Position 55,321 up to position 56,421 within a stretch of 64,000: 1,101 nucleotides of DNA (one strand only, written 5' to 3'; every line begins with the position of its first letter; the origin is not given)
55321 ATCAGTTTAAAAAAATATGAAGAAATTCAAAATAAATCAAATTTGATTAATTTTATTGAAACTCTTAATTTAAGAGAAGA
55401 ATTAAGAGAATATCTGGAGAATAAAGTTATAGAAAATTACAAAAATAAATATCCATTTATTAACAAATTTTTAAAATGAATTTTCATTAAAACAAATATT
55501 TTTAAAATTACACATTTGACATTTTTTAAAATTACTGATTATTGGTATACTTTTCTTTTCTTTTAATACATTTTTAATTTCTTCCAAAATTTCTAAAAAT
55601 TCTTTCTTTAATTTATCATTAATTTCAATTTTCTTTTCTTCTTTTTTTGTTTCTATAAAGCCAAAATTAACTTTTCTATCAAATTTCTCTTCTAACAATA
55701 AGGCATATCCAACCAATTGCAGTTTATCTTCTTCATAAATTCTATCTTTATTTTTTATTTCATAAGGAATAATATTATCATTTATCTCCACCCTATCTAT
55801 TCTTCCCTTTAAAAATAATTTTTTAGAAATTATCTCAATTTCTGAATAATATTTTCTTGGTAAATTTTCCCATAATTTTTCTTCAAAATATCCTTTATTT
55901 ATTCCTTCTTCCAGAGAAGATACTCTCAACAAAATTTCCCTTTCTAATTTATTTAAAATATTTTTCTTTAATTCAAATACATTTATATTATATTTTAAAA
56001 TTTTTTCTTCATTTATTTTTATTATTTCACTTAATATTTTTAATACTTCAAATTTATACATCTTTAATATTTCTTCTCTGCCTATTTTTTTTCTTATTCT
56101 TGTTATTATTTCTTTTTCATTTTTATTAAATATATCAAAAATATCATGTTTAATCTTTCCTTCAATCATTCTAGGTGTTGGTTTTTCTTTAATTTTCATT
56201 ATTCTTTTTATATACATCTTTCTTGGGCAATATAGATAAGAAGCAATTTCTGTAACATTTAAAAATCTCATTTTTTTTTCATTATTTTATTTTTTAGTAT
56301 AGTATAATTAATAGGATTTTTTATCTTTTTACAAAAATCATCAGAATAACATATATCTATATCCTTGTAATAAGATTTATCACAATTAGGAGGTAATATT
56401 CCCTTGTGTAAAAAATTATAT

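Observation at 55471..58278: Cas4-like nuclease translationally coupled to a fused PriS-PriL primase, divergent from PCNA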

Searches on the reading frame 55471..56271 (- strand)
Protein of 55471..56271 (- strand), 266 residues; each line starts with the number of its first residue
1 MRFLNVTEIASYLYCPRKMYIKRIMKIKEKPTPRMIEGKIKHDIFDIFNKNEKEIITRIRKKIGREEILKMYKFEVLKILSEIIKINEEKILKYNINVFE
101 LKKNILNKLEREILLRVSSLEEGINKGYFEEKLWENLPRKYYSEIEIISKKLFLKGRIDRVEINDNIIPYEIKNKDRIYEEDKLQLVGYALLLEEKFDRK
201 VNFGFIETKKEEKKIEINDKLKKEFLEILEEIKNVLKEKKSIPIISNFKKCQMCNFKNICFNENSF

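Call 3: search_protein_families(library=pfam, proteins=[window:55471-56271:-], max_evalue=0.1)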
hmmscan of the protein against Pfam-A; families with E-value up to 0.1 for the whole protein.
window:55471-56271:- (266 aa): 7 families
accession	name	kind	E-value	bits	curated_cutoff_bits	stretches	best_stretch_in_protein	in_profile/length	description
PF01930.23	Cas_Cas4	-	2.2e-18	67.3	22.7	2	143-261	47-159/160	Domain of unknown function DUF83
PF12705.13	PDDEXK_1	-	3.3e-15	57.1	22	1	5-260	3-246/247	PD-(D/E)XK nuclease superfamily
PF06023.18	Csa1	-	4.7e-10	39.8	27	1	6-261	47-290/292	CRISPR-associated exonuclease Csa1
PF08696.17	Dna2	-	1.6e-07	31.7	22.4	1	4-159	56-199/204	DNA replication factor Dna2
PF09810.15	Exo5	-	0.00056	19.9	25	0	3-63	13-67/367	Exonuclease V - a 5' deoxyribonuclease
PF03755.18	YicC-like_N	-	0.017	16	25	0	206-242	68-104/156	Endoribonuclease YicC-like, N-terminal region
PF18843.6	LPD28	-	0.017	15.2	27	1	142-177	5-41/97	Large polyvalent protein associated domain 28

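Call 4: search_protein_families(library=ncbifam, proteins=[window:55471-56271:-], max_evalue=0.1)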
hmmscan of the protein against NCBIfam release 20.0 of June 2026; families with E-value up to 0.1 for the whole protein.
window:55471-56271:- (266 aa): 5 families
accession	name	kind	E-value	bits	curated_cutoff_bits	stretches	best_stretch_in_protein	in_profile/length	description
TIGR00372.1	cas4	equivalog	1.1e-28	100.3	65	2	140-260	54-178/180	CRISPR-associated protein Cas4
NF049935.1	cas4g_cas1g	exception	1.6e-17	63.2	560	2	141-261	62-190/546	CRISPR-associated endonuclease Cas4g/Cas1g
TIGR01896.1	cas_AF1879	equivalog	8.6e-10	38.7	103.35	2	175-260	182-272/273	type I-A CRISPR-associated protein Cas4/Csa1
TIGR03491.1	TIGR03491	subfamily_domain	1.1e-08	34.5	97.45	1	5-263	2-207/462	TM0106 family RecB-like putative nuclease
TIGR04328.1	cas4_PREFRAN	exception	0.00029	20.9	70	1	144-260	59-175/178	type V CRISPR-associated protein Cas4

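Call 9: find_homologous_proteins(query=window:55471-56271:-)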
Query window:55471-56271:- (266 aa): 44 proteins with E <= 0.001 among 7315 candidates.
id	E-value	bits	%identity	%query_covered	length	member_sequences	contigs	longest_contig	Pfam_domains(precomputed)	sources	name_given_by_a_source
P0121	6.0e-159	545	100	100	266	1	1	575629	PF01930.24,PF12705.14,PF06023.19,PF08696.18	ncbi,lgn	ncbi:MAG: CRISPR-associated protein Cas4 [Candidatus Pacearchaeota archaeon]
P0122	4.9e-91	323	60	99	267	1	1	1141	PF01930.24,PF12705.14,PF06023.19,PF08696.18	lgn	-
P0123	4.3e-86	307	56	98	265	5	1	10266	PF01930.24,PF12705.14,PF06023.19,PF08696.18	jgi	-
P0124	3.4e-84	300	54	98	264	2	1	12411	PF09810.16,PF01930.24,PF12705.14,PF06023.19,PF08696.18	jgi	jgi:CRISPR-associated protein Cas4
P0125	4.0e-71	257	48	98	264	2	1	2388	PF01930.24,PF12705.14,PF06023.19,PF08696.18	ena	-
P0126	5.1e-69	251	48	97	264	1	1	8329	PF01930.24,PF12705.14,PF06023.19,PF08696.18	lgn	-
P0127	9.5e-68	246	47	98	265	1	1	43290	PF01930.24,PF12705.14,PF06023.19,PF08696.18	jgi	-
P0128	5.1e-66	241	47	97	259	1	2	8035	PF01930.24,PF12705.14,PF06023.19,PF08696.18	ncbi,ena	ncbi:MAG: CRISPR-associated protein Cas4 [Nanoarchaeota archaeon]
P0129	9.9e-66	240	47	98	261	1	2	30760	PF01930.24,PF12705.14,PF06023.19,PF08696.18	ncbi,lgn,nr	ncbi:CRISPR-associated protein Cas4 [Candidatus Pacearchaeota archaeon]|nr:CRISPR-associated protein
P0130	2.4e-64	235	48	98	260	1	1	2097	PF09810.16,PF01930.24,PF12705.14,PF06023.19,PF08696.18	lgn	-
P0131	2.8e-64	235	47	98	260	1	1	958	PF01930.24,PF12705.14,PF06023.19,PF08696.18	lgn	-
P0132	5.9e-64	234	47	97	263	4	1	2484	PF01930.24,PF12705.14,PF06023.19,PF08696.18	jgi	-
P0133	3.5e-63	231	46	98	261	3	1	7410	PF01930.24,PF12705.14,PF06023.19,PF08696.18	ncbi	-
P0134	7.1e-63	230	46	97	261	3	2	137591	PF01930.24,PF12705.14,PF06023.19,PF08696.18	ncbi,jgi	-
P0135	9.5e-62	227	47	97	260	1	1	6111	PF01930.24,PF12705.14,PF06023.19,PF08696.18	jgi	-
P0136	9.0e-60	220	44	97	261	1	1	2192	PF01930.24,PF12705.14,PF06023.19,PF08696.18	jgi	-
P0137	1.2e-59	220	45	97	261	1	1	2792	PF01930.24,PF12705.14,PF06023.19,PF08696.18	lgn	-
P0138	3.0e-59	219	46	97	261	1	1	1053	PF01930.24,PF12705.14,PF08696.18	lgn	-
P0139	5.5e-59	218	42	98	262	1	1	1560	PF01930.24,PF12705.14,PF06023.19,PF08696.18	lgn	-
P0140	1.5e-58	216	46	97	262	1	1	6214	PF01930.24,PF12705.14,PF06023.19,PF08696.18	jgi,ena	-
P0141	1.7e-58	216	43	98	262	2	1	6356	PF01930.24,PF12705.14,PF06023.19,PF08696.18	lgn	-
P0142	2.3e-58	216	41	99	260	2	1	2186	PF01930.24,PF12705.14,PF06023.19,PF08696.18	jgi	-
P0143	4.7e-58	215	41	97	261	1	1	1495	PF01930.24,PF12705.14,PF06023.19,PF08696.18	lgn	-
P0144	1.1e-57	213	41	98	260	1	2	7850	PF01930.24,PF12705.14,PF06023.19,PF08696.18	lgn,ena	-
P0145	1.6e-57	213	42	98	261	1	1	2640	PF01930.24,PF12705.14,PF06023.19,PF08696.18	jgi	jgi:CRISPR-associated exonuclease Cas4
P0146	1.7e-56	210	45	97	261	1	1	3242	PF09810.16,PF01930.24,PF12705.14,PF08696.18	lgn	-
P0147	1.0e-55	207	41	97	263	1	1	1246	PF01930.24,PF12705.14,PF06023.19,PF08696.18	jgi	-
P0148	1.3e-54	203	45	97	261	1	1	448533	PF01930.24,PF12705.14,PF08696.18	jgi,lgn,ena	-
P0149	1.1e-53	200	39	97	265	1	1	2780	PF01930.24,PF12705.14,PF08696.18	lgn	-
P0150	1.8e-53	200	41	98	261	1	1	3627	PF01930.24,PF12705.14,PF06023.19,PF08696.18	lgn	-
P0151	2.5e-53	199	43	94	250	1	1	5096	PF01930.24,PF12705.14,PF06023.19,PF08696.18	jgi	-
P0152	2.0e-51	193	38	97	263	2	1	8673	PF01930.24,PF12705.14,PF06023.19,PF08696.18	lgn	-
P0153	7.3e-48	181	40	98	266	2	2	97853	PF01930.24,PF12705.14,PF06023.19,PF08696.18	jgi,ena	-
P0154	9.0e-38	148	37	98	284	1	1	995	PF01930.24,PF12705.14,PF06023.19,PF08696.18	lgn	-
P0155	1.4e-37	148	35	98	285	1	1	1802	PF01930.24,PF12705.14,PF06023.19,PF08696.18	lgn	-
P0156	3.6e-36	143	35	98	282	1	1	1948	PF01930.24,PF12705.14,PF08696.18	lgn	-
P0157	4.8e-35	139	33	98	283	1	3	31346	PF01930.24,PF12705.14,PF06023.19,PF08696.18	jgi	jgi:CRISPR-associated protein Cas4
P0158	6.7e-35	139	33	99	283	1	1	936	PF01930.24,PF12705.14,PF06023.19,PF08696.18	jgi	-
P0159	7.6e-31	126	34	97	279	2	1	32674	PF01930.24,PF12705.14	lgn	-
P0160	1.1e-30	125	35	98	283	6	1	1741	PF01930.24,PF12705.14,PF08696.18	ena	-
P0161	7.3e-30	122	36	97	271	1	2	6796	PF01930.24,PF12705.14,PF06023.19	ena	-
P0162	9.1e-30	122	32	98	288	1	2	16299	PF01930.24,PF12705.14,PF06023.19,PF08696.18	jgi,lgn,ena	-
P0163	3.6e-11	61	28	97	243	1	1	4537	PF01930.24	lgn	-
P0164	3.8e-11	61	28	97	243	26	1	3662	PF01930.24,PF12705.14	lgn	-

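Call 11: find_encoding_contigs(protein=P0134, flank=6000, max_places=3)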
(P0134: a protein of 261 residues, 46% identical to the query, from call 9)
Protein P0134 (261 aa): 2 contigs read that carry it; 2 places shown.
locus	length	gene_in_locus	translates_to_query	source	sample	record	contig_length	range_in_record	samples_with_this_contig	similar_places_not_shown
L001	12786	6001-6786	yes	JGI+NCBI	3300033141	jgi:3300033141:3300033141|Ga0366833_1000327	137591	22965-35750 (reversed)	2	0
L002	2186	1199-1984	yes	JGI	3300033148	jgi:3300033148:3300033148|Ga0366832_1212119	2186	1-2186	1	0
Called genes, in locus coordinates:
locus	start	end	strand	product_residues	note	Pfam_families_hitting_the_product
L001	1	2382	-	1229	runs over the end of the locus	-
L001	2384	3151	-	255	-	-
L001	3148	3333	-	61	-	PF13412:HTH_24 (weak), PF04703:FaeA (weak)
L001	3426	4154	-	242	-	PF00705:PCNA_N, PF02747:PCNA_C (weak)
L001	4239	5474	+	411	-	PF04104:DNA_primase_lrg (faint), PF01896:DNA_primase_S (weak)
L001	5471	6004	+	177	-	PF01966:HD, PF13875:DUF4202 (weak)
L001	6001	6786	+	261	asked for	PF06023:Csa1 (faint), PF08696:Dna2, PF12705:PDDEXK_1, PF01930:Cas_Cas4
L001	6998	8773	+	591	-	-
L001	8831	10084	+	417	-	-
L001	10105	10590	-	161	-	PF27325:MJ0538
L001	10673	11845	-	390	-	PF00932:LTD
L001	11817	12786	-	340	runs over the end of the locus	PF13353:Fer4_12, PF04055:Radical_SAM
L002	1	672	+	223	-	?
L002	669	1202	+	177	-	PF01966:HD, PF13875:DUF4202 (weak)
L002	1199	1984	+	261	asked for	PF06023:Csa1 (faint), PF08696:Dna2, PF12705:PDDEXK_1, PF01930:Cas_Cas4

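Call 12: find_encoding_contigs(protein=P0148, flank=6000, max_places=3)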
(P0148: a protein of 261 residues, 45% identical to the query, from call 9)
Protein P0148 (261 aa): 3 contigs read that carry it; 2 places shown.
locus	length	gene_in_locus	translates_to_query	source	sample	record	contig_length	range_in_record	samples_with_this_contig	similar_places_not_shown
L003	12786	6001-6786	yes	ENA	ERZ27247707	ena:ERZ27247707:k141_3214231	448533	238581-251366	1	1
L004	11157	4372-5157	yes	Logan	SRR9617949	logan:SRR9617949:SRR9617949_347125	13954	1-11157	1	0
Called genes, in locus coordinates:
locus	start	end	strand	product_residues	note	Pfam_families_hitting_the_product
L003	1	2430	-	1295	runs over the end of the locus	-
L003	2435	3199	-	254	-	-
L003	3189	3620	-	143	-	PF01402:RHH_1 (weak)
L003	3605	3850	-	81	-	PF06163:DUF977 (faint)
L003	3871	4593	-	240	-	PF00705:PCNA_N, PF02747:PCNA_C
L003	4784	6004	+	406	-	PF01896:DNA_primase_S (weak)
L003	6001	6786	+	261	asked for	PF08696:Dna2, PF12705:PDDEXK_1, PF01930:Cas_Cas4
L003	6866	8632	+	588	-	-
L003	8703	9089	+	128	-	-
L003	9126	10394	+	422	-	-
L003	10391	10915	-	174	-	PF27325:MJ0538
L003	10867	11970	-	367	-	-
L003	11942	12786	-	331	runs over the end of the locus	PF04055:Radical_SAM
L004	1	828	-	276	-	?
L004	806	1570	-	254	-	-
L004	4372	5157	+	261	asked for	PF08696:Dna2, PF12705:PDDEXK_1, PF01930:Cas_Cas4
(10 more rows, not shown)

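Call 13: find_encoding_contigs(protein=P0153, flank=6000, max_places=2)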
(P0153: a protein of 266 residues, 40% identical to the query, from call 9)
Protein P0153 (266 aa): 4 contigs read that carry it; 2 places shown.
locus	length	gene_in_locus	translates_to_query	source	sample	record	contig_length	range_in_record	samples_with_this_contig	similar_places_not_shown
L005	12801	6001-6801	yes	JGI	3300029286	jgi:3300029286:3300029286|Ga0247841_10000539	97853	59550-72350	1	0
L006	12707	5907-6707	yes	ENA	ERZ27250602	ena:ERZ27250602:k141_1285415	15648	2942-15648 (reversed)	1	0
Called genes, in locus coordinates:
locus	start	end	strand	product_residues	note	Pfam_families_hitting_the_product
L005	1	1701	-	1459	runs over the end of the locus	-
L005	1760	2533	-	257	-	-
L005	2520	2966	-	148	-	-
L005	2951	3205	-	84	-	-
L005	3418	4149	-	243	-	PF00705:PCNA_N, PF02747:PCNA_C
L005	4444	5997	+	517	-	PF01896:DNA_primase_S (weak)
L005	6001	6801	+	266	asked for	PF06023:Csa1 (weak), PF08696:Dna2 (weak), PF12705:PDDEXK_1, PF01930:Cas_Cas4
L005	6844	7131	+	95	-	-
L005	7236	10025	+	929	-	-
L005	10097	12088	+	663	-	PF07705:CARDB (faint)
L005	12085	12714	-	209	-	PF27325:MJ0538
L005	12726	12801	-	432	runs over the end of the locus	PF00932:LTD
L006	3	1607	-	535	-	?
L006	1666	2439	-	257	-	-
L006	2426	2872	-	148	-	-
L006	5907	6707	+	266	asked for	PF06023:Csa1 (weak), PF08696:Dna2 (weak), PF12705:PDDEXK_1, PF01930:Cas_Cas4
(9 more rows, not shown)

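Call 14: find_encoding_contigs(protein=P0157, flank=6000, max_places=2)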
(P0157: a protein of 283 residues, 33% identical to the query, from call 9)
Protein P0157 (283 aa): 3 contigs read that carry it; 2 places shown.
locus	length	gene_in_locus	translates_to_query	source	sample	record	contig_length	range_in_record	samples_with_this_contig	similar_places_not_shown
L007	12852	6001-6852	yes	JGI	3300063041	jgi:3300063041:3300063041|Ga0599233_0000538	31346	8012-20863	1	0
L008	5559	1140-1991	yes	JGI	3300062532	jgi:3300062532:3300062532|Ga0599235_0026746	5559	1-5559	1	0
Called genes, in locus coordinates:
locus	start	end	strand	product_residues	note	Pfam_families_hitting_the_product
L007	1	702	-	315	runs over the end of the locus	PF26233:NicX, PF02073:Peptidase_M29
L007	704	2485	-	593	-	-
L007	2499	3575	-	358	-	PF01321:Creatinase_N, PF00557:Peptidase_M24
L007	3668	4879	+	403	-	PF00675:Peptidase_M16, PF05193:Peptidase_M16_C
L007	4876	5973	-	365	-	PF00579:tRNA-synt_1b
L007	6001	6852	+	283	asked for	PF06023:Csa1 (weak), PF08696:Dna2, PF12705:PDDEXK_1, PF01930:Cas_Cas4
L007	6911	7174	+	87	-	PF05239:PRC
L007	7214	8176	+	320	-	PF03215:Rad17 (weak), PF05496:RuvB_N (weak), PF13173:AAA_14 (faint), PF00004:AAA, PF13177:DNA_pol3_delta2, PF08542:Rep_fac_C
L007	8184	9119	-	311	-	-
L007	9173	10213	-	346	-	-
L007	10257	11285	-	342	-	-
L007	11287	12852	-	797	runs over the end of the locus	-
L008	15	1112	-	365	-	PF00579:tRNA-synt_1b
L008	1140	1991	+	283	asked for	PF06023:Csa1 (weak), PF08696:Dna2, PF12705:PDDEXK_1, PF01930:Cas_Cas4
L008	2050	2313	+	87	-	PF05239:PRC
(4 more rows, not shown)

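Call 15: find_encoding_contigs(protein=P0159, flank=6000, max_places=2)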
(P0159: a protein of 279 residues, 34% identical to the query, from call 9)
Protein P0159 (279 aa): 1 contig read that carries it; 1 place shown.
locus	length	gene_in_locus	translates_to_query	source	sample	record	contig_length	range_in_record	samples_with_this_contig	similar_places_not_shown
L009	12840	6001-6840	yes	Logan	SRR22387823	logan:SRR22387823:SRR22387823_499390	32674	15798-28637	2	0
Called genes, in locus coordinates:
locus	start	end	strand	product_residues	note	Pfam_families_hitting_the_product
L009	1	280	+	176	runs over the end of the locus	PF01956:EMC3_TMCO1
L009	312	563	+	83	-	PF01199:Ribosomal_L34e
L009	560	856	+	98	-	-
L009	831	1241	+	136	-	-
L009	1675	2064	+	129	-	-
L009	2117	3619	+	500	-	PF01896:DNA_primase_S (faint), PF04104:DNA_primase_lrg (weak)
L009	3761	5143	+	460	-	PF01234:NNMT_PNMT_TEMT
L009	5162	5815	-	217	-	-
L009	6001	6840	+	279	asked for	PF12705:PDDEXK_1, PF01930:Cas_Cas4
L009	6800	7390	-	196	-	-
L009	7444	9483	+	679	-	-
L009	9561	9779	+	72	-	PF24434:DUF7557 (weak)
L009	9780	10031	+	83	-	PF05016:ParE_toxin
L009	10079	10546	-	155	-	-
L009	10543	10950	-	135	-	PF27325:MJ0538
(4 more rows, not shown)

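Call 16: find_encoding_contigs(protein=P0162, flank=6000, max_places=2)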
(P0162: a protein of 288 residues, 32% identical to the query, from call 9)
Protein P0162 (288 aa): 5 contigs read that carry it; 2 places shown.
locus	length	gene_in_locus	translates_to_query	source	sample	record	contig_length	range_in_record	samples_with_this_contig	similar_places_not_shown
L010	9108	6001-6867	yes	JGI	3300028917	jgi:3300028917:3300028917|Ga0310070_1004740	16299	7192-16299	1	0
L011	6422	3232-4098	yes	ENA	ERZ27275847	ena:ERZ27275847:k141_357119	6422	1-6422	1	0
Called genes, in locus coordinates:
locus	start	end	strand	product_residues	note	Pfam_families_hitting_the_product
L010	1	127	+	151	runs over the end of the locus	PF00856:SET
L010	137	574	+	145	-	PF13673:Acetyltransf_10, PF00583:Acetyltransf_1, PF13444:Acetyltransf_5 (faint), PF13508:Acetyltransf_7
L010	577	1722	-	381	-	PF07728:AAA_5 (faint), PF07724:AAA_2 (faint), PF16450:Prot_ATP_ID_OB_C (weak), PF13191:AAA_16 (faint), PF00004:AAA, PF13401:AAA_22 (faint), PF17862:AAA_lid_3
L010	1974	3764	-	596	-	-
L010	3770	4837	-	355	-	PF01321:Creatinase_N, PF00557:Peptidase_M24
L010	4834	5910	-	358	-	PF00579:tRNA-synt_1b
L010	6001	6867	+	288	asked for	PF06023:Csa1 (faint), PF08696:Dna2 (weak), PF12705:PDDEXK_1, PF01930:Cas_Cas4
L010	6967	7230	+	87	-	PF05239:PRC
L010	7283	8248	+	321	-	PF03215:Rad17 (faint), PF04851:ResIII (faint), PF05496:RuvB_N, PF00004:AAA, PF13177:DNA_pol3_delta2, PF08542:Rep_fac_C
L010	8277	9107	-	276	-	?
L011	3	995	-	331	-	?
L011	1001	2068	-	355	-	PF01321:Creatinase_N, PF00557:Peptidase_M24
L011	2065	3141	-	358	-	PF00579:tRNA-synt_1b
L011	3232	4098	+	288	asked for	PF06023:Csa1 (faint), PF08696:Dna2 (weak), PF12705:PDDEXK_1, PF01930:Cas_Cas4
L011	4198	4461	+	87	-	PF05239:PRC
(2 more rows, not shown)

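Call 20: search_solved_structures(query=window:55471-56271:-, max_evalue=1, show_alignments=2)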
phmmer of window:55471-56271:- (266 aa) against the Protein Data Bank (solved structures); distinct sequences matched with E-value up to 1: 7.
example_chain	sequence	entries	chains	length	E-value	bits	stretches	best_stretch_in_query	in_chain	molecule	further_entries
8d3l_I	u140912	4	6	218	0.00033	23.4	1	168-261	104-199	CRISPR-associated exonuclease Cas4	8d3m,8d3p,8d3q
27ae_A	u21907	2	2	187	0.0084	18.9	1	48-177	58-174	DNA-binding protein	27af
9bsh_A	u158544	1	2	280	0.061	16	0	153-191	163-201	Exfoliative toxin A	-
9bsm_A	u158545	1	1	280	0.073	15.8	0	153-191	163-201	Exfoliative toxin A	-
1agj_A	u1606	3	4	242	0.18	14.5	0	153-197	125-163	EPIDERMOLYTIC TOXIN A | EXFOLIATIVE TOXIN A | EXFOLIATVE TOXIN A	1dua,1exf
1due_A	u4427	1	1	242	0.18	14.5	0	153-197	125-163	EXFOLIATIVE TOXIN A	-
7mi4_A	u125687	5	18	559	0.43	13.2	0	143-262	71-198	CRISPR-associated exonuclease Cas4/endonuclease Cas1 fusion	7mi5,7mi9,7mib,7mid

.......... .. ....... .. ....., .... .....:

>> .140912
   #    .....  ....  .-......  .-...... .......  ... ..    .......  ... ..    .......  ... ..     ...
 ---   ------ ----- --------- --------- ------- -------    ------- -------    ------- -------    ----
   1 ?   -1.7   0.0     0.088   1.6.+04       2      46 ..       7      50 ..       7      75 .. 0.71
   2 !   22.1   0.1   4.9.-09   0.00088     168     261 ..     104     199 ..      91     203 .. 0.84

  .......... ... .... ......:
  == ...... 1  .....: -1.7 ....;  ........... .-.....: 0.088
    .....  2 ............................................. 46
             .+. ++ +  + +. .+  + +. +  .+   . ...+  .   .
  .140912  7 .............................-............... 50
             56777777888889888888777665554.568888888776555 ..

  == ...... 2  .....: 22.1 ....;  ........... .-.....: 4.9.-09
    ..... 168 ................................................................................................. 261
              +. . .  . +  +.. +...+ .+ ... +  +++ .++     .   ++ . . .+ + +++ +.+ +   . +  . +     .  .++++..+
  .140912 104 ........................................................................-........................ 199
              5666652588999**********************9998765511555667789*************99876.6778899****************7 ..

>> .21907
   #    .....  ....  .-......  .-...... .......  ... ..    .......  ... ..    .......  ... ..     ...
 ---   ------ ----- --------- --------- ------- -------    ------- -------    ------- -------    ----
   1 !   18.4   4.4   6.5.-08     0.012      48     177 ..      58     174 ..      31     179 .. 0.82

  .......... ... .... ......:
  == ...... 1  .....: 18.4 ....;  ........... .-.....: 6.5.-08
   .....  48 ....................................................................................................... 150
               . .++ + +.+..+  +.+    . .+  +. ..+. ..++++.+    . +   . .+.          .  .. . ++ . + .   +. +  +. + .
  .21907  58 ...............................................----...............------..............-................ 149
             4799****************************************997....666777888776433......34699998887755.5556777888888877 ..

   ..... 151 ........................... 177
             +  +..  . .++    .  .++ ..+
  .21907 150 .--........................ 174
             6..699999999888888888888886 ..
